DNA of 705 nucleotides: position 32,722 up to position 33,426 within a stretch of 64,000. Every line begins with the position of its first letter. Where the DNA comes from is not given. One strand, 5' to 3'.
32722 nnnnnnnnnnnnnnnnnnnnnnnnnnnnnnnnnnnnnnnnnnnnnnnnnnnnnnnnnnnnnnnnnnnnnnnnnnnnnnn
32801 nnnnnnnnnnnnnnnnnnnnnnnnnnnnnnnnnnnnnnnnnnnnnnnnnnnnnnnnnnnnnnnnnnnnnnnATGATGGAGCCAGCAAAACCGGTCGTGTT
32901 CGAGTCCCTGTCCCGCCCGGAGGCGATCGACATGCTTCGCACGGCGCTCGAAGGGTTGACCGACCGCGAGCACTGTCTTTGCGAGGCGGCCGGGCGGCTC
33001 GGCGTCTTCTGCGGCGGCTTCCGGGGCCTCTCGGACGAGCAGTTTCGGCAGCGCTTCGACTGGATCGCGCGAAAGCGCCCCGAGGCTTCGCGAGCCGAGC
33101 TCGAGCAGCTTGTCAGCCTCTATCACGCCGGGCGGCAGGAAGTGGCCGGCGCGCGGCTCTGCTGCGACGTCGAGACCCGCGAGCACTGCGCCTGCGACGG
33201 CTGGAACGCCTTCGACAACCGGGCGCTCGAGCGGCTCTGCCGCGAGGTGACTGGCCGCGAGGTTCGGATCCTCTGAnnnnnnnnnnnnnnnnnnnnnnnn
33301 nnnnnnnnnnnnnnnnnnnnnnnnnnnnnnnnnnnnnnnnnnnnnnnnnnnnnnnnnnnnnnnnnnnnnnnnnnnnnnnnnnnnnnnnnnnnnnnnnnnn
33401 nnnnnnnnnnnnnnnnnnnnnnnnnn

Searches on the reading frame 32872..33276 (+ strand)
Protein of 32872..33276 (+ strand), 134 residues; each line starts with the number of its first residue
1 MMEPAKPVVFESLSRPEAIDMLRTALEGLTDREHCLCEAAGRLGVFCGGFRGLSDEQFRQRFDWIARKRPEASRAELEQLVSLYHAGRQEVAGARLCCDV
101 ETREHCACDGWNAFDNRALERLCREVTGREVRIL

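Call 15: search_protein_families(library=pfam, proteins=[window:32872-33276:+], max_evalue=0.01)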
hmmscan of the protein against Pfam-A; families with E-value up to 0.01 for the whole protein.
window:32872-33276:+ (134 aa): 0 families

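Call 58: search_protein_families(library=pfam, proteins=[window:32872-33276:+], max_evalue=0.1)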
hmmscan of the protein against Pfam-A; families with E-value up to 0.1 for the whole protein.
window:32872-33276:+ (134 aa): 1 family
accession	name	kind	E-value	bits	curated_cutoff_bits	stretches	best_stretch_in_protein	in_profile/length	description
PF21047.3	HEAT_Maestro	-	0.051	13.9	27.4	0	9-43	109-143/229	Maestro, HEAT repeats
